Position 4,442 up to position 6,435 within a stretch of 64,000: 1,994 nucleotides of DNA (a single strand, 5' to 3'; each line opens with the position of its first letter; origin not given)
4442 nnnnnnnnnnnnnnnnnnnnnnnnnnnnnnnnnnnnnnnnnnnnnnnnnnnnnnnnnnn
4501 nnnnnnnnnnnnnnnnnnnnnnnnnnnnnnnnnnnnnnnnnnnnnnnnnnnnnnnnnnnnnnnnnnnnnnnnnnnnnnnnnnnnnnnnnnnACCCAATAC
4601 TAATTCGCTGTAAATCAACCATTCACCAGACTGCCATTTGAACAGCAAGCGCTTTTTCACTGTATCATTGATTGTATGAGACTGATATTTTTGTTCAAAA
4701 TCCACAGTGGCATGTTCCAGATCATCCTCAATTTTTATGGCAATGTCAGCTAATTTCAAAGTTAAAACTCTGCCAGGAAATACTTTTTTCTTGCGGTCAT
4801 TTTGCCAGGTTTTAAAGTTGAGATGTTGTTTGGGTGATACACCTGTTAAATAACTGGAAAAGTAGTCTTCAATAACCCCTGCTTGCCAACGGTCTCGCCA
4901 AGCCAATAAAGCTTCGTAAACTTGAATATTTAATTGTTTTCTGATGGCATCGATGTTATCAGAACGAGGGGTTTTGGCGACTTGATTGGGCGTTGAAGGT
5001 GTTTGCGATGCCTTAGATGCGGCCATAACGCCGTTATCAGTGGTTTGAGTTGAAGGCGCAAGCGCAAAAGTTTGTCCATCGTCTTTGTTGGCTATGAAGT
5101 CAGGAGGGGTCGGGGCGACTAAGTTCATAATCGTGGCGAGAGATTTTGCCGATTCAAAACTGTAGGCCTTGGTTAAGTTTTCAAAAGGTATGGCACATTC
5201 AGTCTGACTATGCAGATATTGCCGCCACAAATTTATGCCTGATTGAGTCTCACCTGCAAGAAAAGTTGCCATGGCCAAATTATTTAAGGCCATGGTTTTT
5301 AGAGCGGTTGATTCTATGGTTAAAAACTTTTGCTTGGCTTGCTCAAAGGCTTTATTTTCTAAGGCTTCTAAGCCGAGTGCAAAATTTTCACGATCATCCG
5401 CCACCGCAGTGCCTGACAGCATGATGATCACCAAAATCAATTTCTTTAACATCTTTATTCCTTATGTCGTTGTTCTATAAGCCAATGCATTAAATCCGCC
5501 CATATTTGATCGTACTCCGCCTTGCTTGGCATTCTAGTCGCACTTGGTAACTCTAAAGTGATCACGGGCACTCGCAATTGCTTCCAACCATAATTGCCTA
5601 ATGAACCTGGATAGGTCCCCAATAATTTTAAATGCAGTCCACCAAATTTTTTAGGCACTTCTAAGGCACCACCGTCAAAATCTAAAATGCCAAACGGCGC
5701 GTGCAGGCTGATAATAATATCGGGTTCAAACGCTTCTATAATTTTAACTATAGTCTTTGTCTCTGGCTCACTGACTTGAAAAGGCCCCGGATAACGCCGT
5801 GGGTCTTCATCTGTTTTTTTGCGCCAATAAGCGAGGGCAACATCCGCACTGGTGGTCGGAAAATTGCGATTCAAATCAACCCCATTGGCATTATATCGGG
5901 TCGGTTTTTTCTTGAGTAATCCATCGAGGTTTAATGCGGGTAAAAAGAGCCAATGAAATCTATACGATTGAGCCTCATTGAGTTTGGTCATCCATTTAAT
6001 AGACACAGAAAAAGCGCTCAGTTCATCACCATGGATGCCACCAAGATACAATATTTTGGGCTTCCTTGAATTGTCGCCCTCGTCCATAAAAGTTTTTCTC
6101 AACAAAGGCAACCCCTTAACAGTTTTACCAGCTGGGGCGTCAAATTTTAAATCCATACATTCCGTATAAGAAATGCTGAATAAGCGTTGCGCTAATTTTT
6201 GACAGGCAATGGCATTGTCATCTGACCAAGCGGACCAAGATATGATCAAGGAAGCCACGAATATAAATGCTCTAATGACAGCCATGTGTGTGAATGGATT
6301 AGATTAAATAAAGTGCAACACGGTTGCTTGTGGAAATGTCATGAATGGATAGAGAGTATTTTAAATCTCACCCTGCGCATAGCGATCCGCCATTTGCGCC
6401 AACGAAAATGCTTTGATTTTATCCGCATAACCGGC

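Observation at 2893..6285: Periplasmic peptidoglycan-remodelling cluster: AmpD amidase, YkuD L,D-transpeptidase, a paralogous-domain protein of unknown function, and a secreted M14 carboxypeptidase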

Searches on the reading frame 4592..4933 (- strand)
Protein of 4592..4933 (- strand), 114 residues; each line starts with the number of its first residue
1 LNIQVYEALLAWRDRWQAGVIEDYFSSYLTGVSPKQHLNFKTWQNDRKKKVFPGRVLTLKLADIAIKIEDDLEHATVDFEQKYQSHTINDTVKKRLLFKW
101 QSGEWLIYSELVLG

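Call 53: search_solved_structures(query=A3, max_evalue=0.01, show_alignments=4)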
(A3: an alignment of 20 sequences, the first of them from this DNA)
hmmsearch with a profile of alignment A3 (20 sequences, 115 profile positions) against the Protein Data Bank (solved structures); distinct sequences matched with E-value up to 0.01: 4.
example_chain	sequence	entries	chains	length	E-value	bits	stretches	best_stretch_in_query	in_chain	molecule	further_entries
7o21_A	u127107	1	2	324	3.5e-14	56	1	3-110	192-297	Uncharacterized conserved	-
4xzz_A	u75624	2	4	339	1.7e-10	44.2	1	5-109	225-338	Conserved hypothetical secreted protein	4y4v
6xj6_A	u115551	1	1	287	1.7e-08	37.7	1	5-110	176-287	Pgp2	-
6xj7_A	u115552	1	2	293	3e-07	33.7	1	5-109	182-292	Pgp2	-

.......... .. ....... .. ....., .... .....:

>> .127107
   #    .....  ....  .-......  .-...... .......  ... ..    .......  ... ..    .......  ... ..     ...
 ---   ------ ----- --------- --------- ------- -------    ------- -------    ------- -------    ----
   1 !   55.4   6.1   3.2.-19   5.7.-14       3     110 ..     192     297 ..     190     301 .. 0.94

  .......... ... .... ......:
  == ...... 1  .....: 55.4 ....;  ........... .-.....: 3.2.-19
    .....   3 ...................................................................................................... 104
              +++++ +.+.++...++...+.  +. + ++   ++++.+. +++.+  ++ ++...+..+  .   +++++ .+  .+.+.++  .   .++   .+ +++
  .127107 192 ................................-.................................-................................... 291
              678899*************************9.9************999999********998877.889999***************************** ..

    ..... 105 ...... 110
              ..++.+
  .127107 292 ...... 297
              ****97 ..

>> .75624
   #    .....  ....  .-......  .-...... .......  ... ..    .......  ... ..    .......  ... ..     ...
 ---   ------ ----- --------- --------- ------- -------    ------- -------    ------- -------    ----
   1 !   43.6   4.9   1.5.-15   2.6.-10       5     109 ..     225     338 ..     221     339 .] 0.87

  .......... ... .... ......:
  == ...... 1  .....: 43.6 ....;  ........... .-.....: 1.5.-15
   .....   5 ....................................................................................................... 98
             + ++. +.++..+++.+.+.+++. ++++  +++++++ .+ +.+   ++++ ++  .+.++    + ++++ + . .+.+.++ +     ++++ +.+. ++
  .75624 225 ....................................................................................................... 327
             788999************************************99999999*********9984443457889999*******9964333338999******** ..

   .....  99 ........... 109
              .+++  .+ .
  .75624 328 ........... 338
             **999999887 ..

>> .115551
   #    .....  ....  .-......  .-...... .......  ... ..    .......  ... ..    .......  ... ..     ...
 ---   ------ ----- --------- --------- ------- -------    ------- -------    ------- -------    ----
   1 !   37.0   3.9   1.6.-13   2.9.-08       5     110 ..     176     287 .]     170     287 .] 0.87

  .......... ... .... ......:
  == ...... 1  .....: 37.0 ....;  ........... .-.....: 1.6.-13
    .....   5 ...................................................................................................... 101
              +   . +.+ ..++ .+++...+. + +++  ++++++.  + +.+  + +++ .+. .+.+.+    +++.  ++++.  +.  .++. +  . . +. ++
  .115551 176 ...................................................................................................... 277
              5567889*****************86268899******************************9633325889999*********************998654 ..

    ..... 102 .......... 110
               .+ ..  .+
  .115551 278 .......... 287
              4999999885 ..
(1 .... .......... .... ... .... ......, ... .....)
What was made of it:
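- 4592..4963 (-): mid NTF2-like domain (residues about 164-287) with an intact pocket: W185, W189, Y197, Y201, R220, Y256, K267, E283. At E<=0.01 the domain profile hits only Bd1075, Csd6 and Pgp2 in the PDB (call 53).
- Its NTF2 profile matches only Bd1075, Csd6 and Pgp2 in the PDB (call 53).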

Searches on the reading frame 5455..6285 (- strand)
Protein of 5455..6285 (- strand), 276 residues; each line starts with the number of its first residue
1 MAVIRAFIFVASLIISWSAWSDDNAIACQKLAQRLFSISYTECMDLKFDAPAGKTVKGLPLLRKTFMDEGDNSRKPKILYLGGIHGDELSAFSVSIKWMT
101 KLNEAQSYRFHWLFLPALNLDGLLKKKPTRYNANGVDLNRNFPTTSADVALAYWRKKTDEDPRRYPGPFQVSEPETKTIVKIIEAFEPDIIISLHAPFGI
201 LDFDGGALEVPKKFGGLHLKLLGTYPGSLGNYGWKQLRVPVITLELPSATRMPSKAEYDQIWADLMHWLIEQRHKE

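Call 3: search_protein_families(library=pfam, proteins=[window:5455-6285:-], max_evalue=1)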
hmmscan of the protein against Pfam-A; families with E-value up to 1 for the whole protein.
window:5455-6285:- (276 aa): 4 families
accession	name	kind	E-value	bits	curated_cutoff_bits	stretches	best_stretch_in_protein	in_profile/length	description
PF00246.29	Peptidase_M14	-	1e-17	65.2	21.6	1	52-196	21-183/286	Zinc carboxypeptidase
PF24827.1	AstE_AspA_cat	-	1.7e-09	37.9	25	1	76-148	3-70/192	Succinylglutamate desuccinylase/Aspartoacylase catalytic domain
PF10994.13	DUF2817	-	0.0073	16.3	23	1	80-149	56-125/341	Protein of unknown function (DUF2817)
PF09892.16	DUF2119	-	0.047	13.5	30.5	0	75-101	3-29/188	Uncharacterized protein conserved in archaea (DUF2119)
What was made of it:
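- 5455..6285 (-): Secreted M14 zinc carboxypeptidase, MpaA-like (276 aa). Predicted gamma-D-Glu-mDAP (D,L-) carboxypeptidase. Pfam Peptidase_M14 1e-17 (call 3).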

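Call 4: search_protein_families(library=ncbifam, proteins=[window:5455-6285:-], max_evalue=1)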
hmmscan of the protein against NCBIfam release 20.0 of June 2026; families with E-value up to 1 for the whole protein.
window:5455-6285:- (276 aa): 3 families
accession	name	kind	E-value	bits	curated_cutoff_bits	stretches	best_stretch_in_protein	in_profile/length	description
NF007897.0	PRK10602.1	equivalog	1.1e-21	76.9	157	1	53-269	21-234/237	murein tripeptide amidase MpaA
NF002601.0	PRK02259.1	equivalog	0.0065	15.6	180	1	77-147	6-71/293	aspartoacylase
NF052223.1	ActylOrnDeactShew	equivalog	0.007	15.6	400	1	66-145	54-131/269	N-acetyl-ornithine deacetylase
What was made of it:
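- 5455..6285 (-): It scores below the NCBIfam MpaA equivalog cut-off, 76.9 against 157 bits (call 4).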

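Call 8: search_solved_structures(query=window:5455-6285:-, max_evalue=1, show_alignments=1)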
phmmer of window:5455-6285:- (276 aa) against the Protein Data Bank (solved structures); distinct sequences matched with E-value up to 1: 8.
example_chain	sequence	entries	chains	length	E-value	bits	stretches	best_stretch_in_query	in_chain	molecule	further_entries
5hxd_A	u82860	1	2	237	4e-13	52.8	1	73-268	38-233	Protein MpaA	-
4axv_A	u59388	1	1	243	4.7e-13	52.6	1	51-250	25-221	MPAA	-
2nsm_A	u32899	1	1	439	1.4e-05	28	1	35-197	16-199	Carboxypeptidase N catalytic chain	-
3cdx_A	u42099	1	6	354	0.012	18.4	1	72-144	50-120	Succinylglutamatedesuccinylase/aspartoacylase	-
5mrv_A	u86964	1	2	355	0.014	18.1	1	123-194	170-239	Carboxypeptidase O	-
4oko_A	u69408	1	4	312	0.034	16.9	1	72-146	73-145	Rapid Encystment Phenotype Protein 34 KDa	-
4wcm_A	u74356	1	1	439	0.62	12.8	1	59-100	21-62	Conserved hypothetical secreted protein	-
1h8l_A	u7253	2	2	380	0.99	12.1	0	73-145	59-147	CARBOXYPEPTIDASE GP180 RESIDUES 503-882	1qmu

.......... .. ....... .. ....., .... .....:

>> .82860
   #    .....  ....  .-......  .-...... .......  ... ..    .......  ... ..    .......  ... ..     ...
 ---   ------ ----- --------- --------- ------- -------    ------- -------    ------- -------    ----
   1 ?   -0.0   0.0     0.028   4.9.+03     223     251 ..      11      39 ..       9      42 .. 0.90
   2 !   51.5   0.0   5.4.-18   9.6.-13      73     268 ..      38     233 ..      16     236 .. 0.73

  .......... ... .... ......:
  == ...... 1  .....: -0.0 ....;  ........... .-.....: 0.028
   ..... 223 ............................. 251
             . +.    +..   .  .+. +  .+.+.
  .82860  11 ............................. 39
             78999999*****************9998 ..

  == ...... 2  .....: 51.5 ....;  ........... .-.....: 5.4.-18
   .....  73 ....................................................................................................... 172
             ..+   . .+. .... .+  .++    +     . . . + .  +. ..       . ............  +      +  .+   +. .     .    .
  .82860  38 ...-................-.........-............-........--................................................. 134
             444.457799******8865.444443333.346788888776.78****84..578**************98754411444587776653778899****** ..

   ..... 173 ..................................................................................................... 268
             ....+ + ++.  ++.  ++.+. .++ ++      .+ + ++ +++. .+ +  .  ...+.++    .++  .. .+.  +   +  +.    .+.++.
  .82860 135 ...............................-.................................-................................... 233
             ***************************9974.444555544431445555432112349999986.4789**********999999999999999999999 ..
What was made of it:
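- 5455..6285 (-): Best solved relatives are MpaA 5hxd/4axv at 4e-13 (call 8).
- Closest known: Csd4 / Pgp1, M14 D,L-carboxypeptidases that convert muramyl tripeptide to dipeptide. Different: The sequence match to Csd4 (4wcm) is only E 0.62 (call 8).
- Closest known: MpaA. Same: Same zinc-binding and catalytic motifs, and similar domain size (call 8).
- The M14 enzyme is closest to the recycling enzyme MpaA (call 8).
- Tried and rejected: Orthology of the M14 protein with Csd4/Pgp1 or with MpaA: neither test was met (calls 4, 8).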

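Call 76: search_protein_families(library=padloc, proteins=[window:5455-6285:-], max_evalue=0.01)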
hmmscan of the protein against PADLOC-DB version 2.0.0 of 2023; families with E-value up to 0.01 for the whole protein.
window:5455-6285:- (276 aa): 0 families
